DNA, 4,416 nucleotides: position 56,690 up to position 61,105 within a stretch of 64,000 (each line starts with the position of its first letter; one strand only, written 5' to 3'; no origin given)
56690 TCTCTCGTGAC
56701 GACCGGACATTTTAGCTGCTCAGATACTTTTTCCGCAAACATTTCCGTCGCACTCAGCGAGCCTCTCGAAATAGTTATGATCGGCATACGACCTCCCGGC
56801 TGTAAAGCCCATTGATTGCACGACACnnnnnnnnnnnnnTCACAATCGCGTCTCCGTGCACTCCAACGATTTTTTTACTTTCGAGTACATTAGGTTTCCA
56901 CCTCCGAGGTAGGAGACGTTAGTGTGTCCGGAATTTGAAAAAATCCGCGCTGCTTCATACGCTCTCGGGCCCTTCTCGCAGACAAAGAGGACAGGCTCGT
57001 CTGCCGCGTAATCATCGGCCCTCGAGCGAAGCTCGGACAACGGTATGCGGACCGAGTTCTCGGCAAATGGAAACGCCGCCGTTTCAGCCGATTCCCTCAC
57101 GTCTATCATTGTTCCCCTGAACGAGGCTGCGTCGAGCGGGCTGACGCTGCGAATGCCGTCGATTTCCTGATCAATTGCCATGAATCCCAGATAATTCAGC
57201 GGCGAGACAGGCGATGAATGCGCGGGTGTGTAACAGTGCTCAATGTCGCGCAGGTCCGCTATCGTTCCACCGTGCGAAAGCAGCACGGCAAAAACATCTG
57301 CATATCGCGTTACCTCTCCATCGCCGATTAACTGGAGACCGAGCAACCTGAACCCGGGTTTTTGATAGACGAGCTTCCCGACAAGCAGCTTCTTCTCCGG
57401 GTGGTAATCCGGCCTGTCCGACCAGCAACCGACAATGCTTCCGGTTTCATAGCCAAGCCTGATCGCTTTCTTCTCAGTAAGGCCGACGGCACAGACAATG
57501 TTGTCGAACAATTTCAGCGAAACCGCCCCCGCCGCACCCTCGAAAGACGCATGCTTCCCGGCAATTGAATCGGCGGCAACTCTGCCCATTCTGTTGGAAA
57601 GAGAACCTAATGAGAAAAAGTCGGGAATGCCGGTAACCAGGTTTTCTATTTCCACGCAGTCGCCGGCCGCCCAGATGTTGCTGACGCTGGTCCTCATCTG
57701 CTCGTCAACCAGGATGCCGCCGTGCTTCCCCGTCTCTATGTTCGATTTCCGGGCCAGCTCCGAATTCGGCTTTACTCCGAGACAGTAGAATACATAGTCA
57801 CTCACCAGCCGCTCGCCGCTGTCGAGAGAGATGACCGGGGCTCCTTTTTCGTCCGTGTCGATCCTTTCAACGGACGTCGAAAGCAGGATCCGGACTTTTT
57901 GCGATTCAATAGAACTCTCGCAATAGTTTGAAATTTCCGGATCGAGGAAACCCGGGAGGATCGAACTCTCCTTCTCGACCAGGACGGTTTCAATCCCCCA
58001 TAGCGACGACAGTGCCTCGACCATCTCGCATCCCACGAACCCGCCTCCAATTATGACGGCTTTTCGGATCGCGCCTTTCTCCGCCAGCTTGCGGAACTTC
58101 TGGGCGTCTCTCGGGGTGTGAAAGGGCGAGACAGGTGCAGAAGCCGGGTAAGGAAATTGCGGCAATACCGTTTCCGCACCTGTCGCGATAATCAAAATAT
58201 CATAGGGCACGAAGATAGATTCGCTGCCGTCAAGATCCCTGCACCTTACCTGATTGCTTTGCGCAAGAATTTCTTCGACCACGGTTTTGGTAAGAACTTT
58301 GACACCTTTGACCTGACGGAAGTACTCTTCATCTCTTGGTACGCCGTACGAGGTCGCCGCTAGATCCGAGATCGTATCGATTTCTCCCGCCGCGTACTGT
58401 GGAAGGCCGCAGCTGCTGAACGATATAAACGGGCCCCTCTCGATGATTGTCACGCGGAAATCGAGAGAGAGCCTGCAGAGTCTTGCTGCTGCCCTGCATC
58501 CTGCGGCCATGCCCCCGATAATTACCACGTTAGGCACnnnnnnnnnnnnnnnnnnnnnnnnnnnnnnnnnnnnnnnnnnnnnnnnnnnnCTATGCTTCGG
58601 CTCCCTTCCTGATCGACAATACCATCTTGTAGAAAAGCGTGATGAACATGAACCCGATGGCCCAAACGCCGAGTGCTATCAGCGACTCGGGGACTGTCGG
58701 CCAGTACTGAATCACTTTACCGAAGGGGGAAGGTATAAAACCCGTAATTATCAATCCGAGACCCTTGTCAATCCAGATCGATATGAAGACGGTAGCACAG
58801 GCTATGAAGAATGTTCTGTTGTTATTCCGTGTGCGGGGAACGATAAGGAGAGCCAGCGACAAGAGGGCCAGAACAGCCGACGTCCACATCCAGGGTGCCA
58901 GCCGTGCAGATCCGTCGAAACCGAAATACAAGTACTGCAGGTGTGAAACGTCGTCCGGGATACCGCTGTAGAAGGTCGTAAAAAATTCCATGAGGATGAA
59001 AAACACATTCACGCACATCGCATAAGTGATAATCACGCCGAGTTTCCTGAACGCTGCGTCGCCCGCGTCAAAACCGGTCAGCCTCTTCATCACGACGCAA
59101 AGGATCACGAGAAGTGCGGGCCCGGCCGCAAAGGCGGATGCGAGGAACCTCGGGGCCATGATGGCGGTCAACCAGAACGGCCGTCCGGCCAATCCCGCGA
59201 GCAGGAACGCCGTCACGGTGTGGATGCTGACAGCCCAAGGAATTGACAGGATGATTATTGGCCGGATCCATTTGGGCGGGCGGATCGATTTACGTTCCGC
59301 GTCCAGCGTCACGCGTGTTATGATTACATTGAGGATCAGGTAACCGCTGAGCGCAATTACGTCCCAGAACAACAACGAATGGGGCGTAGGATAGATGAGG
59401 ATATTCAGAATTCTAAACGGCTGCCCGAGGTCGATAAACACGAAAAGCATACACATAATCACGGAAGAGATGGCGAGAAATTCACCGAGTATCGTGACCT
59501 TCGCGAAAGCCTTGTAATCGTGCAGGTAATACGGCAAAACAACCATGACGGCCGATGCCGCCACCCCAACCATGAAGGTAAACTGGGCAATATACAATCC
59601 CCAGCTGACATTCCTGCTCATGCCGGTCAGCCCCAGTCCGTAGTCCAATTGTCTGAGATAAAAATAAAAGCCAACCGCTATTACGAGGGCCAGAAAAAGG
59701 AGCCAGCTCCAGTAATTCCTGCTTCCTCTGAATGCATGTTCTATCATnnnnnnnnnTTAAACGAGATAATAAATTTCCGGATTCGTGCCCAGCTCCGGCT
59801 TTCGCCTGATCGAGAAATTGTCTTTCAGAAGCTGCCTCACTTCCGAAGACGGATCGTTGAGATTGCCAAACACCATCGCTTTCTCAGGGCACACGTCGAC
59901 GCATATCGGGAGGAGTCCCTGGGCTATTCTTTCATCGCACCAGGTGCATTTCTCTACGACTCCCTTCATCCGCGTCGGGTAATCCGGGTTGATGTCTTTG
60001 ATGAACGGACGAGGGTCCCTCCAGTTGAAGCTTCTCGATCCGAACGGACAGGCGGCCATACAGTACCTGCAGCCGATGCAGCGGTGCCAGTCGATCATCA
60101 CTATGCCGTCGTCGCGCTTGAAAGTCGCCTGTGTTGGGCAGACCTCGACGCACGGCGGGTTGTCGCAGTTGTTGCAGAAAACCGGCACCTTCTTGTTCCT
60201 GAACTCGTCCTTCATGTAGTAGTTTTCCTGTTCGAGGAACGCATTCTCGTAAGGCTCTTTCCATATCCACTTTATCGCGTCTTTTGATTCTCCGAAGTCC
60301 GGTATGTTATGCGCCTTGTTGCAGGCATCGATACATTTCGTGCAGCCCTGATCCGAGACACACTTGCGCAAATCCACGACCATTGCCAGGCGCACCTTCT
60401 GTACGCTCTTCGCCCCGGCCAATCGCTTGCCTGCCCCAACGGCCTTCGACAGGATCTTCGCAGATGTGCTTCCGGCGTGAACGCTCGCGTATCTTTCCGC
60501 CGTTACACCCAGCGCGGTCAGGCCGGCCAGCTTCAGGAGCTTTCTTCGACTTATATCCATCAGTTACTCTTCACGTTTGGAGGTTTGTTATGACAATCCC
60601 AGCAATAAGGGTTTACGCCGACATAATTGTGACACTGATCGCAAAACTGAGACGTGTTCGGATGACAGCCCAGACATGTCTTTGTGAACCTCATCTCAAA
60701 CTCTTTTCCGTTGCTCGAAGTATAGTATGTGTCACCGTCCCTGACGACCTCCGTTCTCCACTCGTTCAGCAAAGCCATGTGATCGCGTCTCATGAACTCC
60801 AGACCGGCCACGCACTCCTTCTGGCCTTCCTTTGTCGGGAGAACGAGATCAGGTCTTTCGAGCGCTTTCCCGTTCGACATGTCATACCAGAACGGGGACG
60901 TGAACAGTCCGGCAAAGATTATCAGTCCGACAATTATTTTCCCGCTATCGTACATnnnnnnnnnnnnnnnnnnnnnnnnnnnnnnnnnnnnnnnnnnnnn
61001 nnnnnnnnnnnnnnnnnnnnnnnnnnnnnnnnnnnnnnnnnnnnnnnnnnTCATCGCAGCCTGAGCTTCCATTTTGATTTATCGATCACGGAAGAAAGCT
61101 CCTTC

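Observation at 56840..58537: CoA-disulfide-reductase/rhodanese fusion directly downstream of dsrMKJOP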

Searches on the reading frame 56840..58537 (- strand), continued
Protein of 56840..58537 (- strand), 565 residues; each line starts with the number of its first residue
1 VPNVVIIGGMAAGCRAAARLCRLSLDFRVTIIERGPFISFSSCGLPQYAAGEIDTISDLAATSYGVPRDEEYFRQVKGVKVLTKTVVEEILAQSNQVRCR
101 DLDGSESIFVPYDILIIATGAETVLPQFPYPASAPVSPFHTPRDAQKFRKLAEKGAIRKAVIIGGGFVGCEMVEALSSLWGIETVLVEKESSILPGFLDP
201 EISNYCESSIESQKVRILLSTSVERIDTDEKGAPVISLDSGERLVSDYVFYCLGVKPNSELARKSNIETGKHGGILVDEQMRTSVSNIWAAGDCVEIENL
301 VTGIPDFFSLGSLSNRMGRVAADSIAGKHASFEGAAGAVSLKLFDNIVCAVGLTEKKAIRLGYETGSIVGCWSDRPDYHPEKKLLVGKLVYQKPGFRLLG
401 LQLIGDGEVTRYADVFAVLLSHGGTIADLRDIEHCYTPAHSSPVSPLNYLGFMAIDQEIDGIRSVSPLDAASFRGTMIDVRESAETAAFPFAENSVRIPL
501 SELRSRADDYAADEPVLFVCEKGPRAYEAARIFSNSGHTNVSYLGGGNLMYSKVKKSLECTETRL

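Call 57: find_encoding_contigs(protein=P0012, flank=10000, max_places=1)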
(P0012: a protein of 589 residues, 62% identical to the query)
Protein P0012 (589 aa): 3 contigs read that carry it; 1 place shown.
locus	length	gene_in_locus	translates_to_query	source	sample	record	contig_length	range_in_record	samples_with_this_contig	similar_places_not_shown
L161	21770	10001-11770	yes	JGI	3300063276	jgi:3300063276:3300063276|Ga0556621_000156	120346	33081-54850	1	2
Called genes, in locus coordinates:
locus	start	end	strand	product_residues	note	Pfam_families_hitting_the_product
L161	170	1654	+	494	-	PF01656:CbiA, PF13500:AAA_26, PF07685:GATase_3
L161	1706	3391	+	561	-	PF14691:Fer4_20, PF00890:FAD_binding_2 (weak), PF01266:DAO, PF03486:HI0933_like (weak), PF07992:Pyr_redox_2, PF13450:NAD_binding_8, PF13738:Pyr_redox_3 (weak), PF00070:Pyr_redox (weak), +6 more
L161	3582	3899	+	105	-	PF04358:DsrC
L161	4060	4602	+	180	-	PF14361:RsbRD_N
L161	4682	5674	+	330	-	PF02665:Nitrate_red_gam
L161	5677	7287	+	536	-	PF13183:Fer4_8, PF13237:Fer4_10 (faint), PF13534:Fer4_17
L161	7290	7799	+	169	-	-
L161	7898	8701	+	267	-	PF12797:Fer4_2 (faint), PF12837:Fer4_6 (faint), PF13247:Fer4_11, PF13187:Fer4_9 (weak), PF00037:Fer4 (weak), PF12838:Fer4_7 (weak), PF13187:Fer4_9 (weak), PF13247:Fer4_11, +4 more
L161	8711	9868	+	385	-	PF03916:NrfD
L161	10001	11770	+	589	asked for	PF01266:DAO (faint), PF07992:Pyr_redox_2, PF13450:NAD_binding_8 (faint), PF13738:Pyr_redox_3 (faint), PF00070:Pyr_redox, PF02852:Pyr_redox_dim, PF00581:Rhodanese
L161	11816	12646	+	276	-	PF13189:Cytidylate_kin2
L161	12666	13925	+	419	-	PF00890:FAD_binding_2, PF01134:GIDA (weak), PF01266:DAO, PF01946:Thi4 (weak), PF03486:HI0933_like (weak), PF12831:FAD_oxidored, PF13450:NAD_binding_8, PF13183:Fer4_8 (weak), +5 more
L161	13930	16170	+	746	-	PF00890:FAD_binding_2 (weak), PF01134:GIDA (weak), PF01266:DAO (weak), PF07992:Pyr_redox_2, PF12831:FAD_oxidored, PF13450:NAD_binding_8, PF13187:Fer4_9, PF02662:FlpD, +3 more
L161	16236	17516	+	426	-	PF14306:PUA_2, PF01747:ATP-sulfurylase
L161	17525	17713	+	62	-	-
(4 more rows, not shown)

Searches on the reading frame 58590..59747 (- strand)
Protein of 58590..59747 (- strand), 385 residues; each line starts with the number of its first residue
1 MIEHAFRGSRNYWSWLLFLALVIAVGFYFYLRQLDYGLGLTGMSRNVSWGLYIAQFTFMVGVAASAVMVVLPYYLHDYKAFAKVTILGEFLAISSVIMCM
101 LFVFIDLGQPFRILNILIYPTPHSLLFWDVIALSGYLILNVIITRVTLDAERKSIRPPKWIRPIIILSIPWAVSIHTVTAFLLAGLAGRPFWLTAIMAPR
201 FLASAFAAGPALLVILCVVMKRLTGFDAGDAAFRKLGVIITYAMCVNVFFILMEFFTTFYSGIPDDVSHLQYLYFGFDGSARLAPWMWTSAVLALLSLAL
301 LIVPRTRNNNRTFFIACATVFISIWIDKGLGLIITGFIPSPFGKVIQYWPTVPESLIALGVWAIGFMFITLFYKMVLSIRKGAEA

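Call 5: search_protein_families(library=pfam, proteins=[window:58590-59747:-])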
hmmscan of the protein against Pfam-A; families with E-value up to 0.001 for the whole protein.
window:58590-59747:- (385 aa): 1 family
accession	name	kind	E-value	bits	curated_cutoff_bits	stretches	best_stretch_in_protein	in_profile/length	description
PF03916.19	NrfD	-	1.2e-38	133.9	25.8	1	40-322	2-295/313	Polysulphide reductase, NrfD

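Call 6: search_protein_families(library=ncbifam, proteins=[window:58590-59747:-])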
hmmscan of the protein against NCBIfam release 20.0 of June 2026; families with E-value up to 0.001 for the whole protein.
window:58590-59747:- (385 aa): 3 families
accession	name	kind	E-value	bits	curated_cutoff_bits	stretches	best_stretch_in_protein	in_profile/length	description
NF045798.1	DsrP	equivalog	1.8e-139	465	350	1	1-381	1-345/346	sulfate reduction electron transfer complex DsrMKJOP subunit DsrP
NF041784.1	mnquin_red_QrcD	equivalog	8.9e-17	61.5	570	1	10-375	16-397/408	menaquinone reductase integral membrane subunit QrcD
NF011568.0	PRK14992.1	equivalog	7.9e-08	32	314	1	45-216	15-185/341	tetrathionate reductase subunit TtrC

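Call 37: find_related_loci(query=window:58590-59747:-, collection=metagenome_contigs, flank=6000)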
Query window:58590-59747:- (385 aa) in metagenome_contigs; peptide patterns used: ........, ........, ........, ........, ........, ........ (x = any residue, [..] = any of these).
279 stretches matched a pattern; 160 encode a relative of the query (tblastn E <= 1e-3); the best 80 are kept; 80 distinct loci.
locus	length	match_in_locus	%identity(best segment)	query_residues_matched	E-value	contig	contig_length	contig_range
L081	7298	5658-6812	80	1-385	0e+0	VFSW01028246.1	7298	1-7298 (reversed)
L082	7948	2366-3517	75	1-384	0e+0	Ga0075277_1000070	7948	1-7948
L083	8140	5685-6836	75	1-384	0e+0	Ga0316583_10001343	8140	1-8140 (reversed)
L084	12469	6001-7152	74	1-384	0e+0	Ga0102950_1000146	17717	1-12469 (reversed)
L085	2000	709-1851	74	1-381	0e+0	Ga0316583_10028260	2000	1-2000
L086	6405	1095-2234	72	1-380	0e+0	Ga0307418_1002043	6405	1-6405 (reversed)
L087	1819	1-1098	76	16-381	0e+0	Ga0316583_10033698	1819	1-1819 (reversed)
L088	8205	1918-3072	71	1-385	0e+0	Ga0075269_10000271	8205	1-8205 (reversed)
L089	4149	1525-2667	67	1-381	0e+0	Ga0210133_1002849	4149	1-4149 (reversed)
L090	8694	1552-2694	66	1-381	0e+0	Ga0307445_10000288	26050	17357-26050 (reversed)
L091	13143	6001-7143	66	1-381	0e+0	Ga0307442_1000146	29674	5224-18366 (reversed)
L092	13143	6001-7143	64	1-381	0e+0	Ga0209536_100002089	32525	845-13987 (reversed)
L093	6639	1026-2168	66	1-381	0e+0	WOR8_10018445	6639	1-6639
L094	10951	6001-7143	66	1-381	0e+0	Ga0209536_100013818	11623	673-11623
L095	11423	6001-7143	64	1-381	0e+0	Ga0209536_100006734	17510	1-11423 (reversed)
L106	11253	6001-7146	64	1-382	8e-172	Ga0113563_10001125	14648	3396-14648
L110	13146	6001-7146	66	1-382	2e-168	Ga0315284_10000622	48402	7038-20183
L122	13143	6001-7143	62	1-381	2e-163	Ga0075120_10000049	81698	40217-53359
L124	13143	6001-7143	65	1-381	2e-162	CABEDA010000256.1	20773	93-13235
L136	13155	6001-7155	61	1-385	3e-158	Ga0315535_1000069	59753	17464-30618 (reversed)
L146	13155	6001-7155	65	1-385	2e-167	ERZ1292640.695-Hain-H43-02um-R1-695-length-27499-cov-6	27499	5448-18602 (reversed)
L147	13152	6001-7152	60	1-384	5e-156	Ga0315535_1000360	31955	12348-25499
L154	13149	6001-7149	61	1-383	5e-153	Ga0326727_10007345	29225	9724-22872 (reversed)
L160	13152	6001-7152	58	1-384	2e-150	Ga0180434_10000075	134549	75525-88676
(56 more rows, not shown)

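Call 48: search_protein_families(library=pfam, proteins=[L136:7235-9037:+, L088:3488-5386:+, L124:7183-8685:+, L146:7158-8597:+, L147:7279-8670:+, L122:8668-10830:+, L154:7241-7849:+, L106:7386-9830:+, L160:7772-8989:+, L110:7665-8795:+], max_evalue=0.00001)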
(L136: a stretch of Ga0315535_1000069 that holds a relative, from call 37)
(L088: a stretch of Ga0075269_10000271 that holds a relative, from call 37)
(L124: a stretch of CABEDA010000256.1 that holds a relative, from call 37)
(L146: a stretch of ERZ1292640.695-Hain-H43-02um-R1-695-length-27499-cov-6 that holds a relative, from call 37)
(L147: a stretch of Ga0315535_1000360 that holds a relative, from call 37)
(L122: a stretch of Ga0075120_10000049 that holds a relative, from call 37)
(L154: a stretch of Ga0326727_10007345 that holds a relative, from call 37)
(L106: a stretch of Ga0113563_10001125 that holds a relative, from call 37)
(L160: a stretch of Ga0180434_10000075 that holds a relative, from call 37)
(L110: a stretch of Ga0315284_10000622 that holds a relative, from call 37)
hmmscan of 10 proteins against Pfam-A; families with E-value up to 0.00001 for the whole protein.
L136:7235-9037:+ (600 aa): 2 families
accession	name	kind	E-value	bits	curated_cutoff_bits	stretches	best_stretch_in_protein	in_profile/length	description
PF00590.25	TP_methylase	-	7.3e-46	157.2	27.8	1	228-440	2-211/212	Tetrapyrrole (Corrin/Porphyrin) Methylases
PF13241.12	NAD_binding_7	-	3.8e-32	111.4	22.1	1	4-113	1-104/104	Putative NAD(P)-binding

L088:3488-5386:+ (632 aa): 7 families
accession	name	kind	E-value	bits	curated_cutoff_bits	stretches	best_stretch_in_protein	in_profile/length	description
PF00005.33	ABC_tran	-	3.9e-53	180.2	25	2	26-184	1-137/137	ABC transporter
PF13304.12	AAA_21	-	2.1e-17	64.6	27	1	40-216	3-304/304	AAA domain, putative AbiEii toxin, Type IV TA system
PF16326.10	ABC_tran_CTD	-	9.6e-14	51.8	32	1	554-622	1-68/69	ABC transporter C-terminal domain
PF12848.13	ABC_tran_Xtn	-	1.7e-08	34.9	25.9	1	223-291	1-71/85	ABC transporter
PF02463.25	SMC_N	-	4.2e-08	33.3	40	0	40-222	28-208/220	RecF/RecN/SMC N terminal domain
PF13555.12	AAA_29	-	2.6e-07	30.7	27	0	331-359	11-39/61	P-loop containing region of AAA domain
PF01926.29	MMR_HSR1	-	1.5e-06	28.7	21.9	0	344-384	1-39/113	50S ribosome-binding GTPase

L124:7183-8685:+ (500 aa): 1 family
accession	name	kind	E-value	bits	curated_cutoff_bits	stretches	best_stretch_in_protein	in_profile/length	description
PF03601.19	Cons_hypoth698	-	7.3e-19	68.2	24.5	1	157-465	28-300/304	Conserved hypothetical protein 698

L146:7158-8597:+ (479 aa): 3 families
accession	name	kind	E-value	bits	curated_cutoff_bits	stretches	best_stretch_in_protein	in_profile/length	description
PF07685.20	GATase_3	-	1.1e-32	113.6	27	1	259-450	1-193/196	CobB/CobQ-like glutamine amidotransferase domain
PF13500.12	AAA_26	-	8.5e-18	65.4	27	1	87-191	95-192/198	AAA domain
PF01656.29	CbiA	-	2.4e-13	50.6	25.4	1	15-200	1-122/125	CobQ/CobB/MinD/ParA nucleotide binding domain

L147:7279-8670:+ (463 aa): 0 families

L122:8668-10830:+ (720 aa): 4 families
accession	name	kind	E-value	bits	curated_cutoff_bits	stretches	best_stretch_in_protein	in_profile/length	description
PF01476.26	LysM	-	1.1e-50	169.7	20.9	3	672-714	1-42/43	LysM domain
PF01464.25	SLT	-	6.2e-23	81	21.3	1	250-352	12-115/117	Transglycosylase SLT domain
PF23473.1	LysM3_LYK4_5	-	9.9e-12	45.2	29.3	0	614-657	5-47/48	LYK4/5 LysM3 domain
PF23577.1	LysM_RLK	-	8.2e-08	32.6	27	0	672-698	3-29/44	LysM domain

L154:7241-7849:+ (202 aa): 2 families
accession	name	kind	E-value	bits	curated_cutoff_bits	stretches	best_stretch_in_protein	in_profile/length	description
PF13241.12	NAD_binding_7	-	1.8e-32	112.5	22.1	1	6-115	1-104/104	Putative NAD(P)-binding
PF14824.11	Sirohm_synth_M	-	3.4e-13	49.3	25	1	119-146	1-28/28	Sirohaem biosynthesis protein central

L106:7386-9830:+ (814 aa): 1 family
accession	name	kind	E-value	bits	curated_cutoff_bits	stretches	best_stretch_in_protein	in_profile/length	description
PF03030.21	H_PPase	-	4.1e-180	601.1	29.7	1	71-769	1-644/645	Inorganic H+ pyrophosphatase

L160:7772-8989:+ (405 aa): 2 families
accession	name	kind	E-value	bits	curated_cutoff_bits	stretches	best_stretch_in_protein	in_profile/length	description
PF01077.27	NIR_SIR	-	1.3e-38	132.4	27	1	156-371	1-152/158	Nitrite and sulphite reductase 4Fe-4S domain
PF03460.22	NIR_SIR_ferr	-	5.9e-09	36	24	1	85-148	7-68/69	Nitrite/Sulfite reductase ferredoxin-like half domain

L110:7665-8795:+ (376 aa): 2 families
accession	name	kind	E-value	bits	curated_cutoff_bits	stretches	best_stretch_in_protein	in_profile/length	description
PF05201.20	GlutR_N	-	8e-48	162.5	27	1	6-154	1-151/151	Glutamyl-tRNAGlu reductase, N-terminal domain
PF01488.26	Shikimate_DH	-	1e-42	145.9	24.3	1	170-304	2-138/138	Shikimate / quinate 5-dehydrogenase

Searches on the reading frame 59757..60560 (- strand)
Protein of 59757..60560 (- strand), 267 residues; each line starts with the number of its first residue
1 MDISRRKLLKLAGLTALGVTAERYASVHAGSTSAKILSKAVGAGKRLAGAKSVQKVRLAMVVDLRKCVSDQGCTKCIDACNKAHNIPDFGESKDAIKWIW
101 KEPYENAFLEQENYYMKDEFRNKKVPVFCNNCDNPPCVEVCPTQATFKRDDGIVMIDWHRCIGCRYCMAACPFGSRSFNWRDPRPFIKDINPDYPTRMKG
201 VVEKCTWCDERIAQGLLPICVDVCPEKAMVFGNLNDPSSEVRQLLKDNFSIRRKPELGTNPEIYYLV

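Call 5: search_protein_families(library=pfam, proteins=[window:59757-60560:-])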
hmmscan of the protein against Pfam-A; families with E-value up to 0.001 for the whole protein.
window:59757-60560:- (267 aa): 12 families
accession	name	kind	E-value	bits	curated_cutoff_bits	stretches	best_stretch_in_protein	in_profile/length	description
PF13247.11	Fer4_11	-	9.4e-19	67.9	26.2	2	125-181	6-64/100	4Fe-4S dicluster domain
PF12838.12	Fer4_7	-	1.9e-11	44.7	27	1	160-228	1-52/52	4Fe-4S dicluster domain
PF13187.11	Fer4_9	-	3.7e-11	43.3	27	2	160-229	1-52/52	4Fe-4S dicluster domain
PF12837.12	Fer4_6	-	4.3e-09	36.3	25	1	159-174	7-22/24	4Fe-4S binding domain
PF13237.11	Fer4_10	-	3.6e-08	33.6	25.5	2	127-172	7-53/53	4Fe-4S dicluster domain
PF00037.32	Fer4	-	1.1e-06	28.6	21.1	1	155-174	2-21/24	4Fe-4S binding domain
PF12797.12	Fer4_2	-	1.5e-06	28.3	24.5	1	153-173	2-22/22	4Fe-4S binding domain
PF25160.1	LdpA_Fe-S-bd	-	2.3e-06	27.7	27.6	1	131-174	4-41/49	LdpA Fe-S cluster-binding domain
PF13746.11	Fer4_18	-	8.5e-06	26.4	27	0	115-171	47-95/114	4Fe-4S dicluster domain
PF13183.11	Fer4_8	-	9.5e-06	26.5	27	1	159-227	3-67/68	4Fe-4S dicluster domain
PF13534.11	Fer4_17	-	2e-05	25.5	22.2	0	160-210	1-51/61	4Fe-4S dicluster domain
PF13484.11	Fer4_16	-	0.00041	21.5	30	0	160-173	1-65/66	4Fe-4S double cluster binding domain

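Call 6: search_protein_families(library=ncbifam, proteins=[window:59757-60560:-])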
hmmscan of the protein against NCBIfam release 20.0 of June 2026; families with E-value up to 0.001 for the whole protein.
window:59757-60560:- (267 aa): 45 families (the best 25 are shown)
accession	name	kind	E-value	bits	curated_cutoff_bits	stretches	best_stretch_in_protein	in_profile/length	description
NF045797.1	DsrO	equivalog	1.2e-86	290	200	1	1-266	1-234/235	sulfate reduction electron transfer complex DsrMKJOP subunit DsrO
NF041715.1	arsenate_red_ArrB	equivalog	7.5e-46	156.5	450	2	57-185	2-113/233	arsenate respiratory reductase iron-sulfur subunit ArrB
NF041782.1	mnquin_red_QrcC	equivalog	6.3e-44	150.4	400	2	59-213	2-156/239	menaquinone reductase iron-sulfur cluster-binding subunit QrcC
TIGR03149.1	cyt_nit_nrfC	equivalog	4.5e-43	147.2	377.6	1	39-265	20-215/225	cytochrome c nitrite reductase Fe-S protein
NF011569.0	PRK14993.1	equivalog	5.3e-43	147.2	416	1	52-266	38-222/244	tetrathionate reductase subunit TtrB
NF045715.1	sulf_resp_HmcB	equivalog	3.9e-29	101.7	420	1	32-241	9-205/307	sulfate respiration complex iron-sulfur protein HmcB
TIGR02951.1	DMSO_dmsB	equivalog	2.9e-28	98.9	214.1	1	61-236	5-155/161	DMSO/selenate family reductase complex B subunit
TIGR03478.1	DMSO_red_II_bet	subfamily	1.4e-27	96.5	480.7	1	125-266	127-253/321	DMSO reductase family type II enzyme, iron-sulfur subunit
NF008134.0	PRK10882.1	equivalog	1.3e-25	90.1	263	1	36-246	17-220/329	hydrogenase 2 operon protein HybA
NF042979.1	EthbenzDh_ebdB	equivalog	2.1e-24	86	740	1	128-266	152-275/354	ethylbenzene dehydrogenase subunit beta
NF038355.1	FDH3_beta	equivalog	9.6e-23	81.1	240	1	122-237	47-167/180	formate dehydrogenase FDH3 subunit beta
TIGR01582.1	FDH-beta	equivalog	9.4e-19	67.6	334.7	1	48-245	12-193/283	formate dehydrogenase subunit beta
NF009408.0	PRK12769.1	equivalog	1.8e-16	59.5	1003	1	64-230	9-143/659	formate-dependent uric acid utilization protein AegA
NF007658.0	PRK10330.1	equivalog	1.8e-15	56.9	260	1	122-231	51-154/181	electron transport protein HydN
TIGR01660.1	narH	equivalog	1.2e-13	50.3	524.05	1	120-232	171-270/492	nitrate reductase subunit beta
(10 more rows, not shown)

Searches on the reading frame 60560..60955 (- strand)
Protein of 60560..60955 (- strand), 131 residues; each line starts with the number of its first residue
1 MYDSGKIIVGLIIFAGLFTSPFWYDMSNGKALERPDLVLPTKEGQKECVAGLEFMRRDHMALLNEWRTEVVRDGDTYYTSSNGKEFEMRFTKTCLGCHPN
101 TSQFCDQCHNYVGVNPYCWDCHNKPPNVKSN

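Call 5: search_protein_families(library=pfam, proteins=[window:60560-60955:-])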
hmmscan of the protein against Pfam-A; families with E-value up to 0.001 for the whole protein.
window:60560-60955:- (131 aa): 0 families

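Call 6: search_protein_families(library=ncbifam, proteins=[window:60560-60955:-])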
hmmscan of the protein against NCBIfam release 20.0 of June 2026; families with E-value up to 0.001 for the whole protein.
window:60560-60955:- (131 aa): 1 family
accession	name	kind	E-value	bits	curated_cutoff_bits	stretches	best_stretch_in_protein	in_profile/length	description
NF038038.1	cytoc_DsrJ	equivalog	5.5e-49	165.5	100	1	1-122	1-121/121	sulfate reduction electron transfer complex DsrMKJOP subunit DsrJ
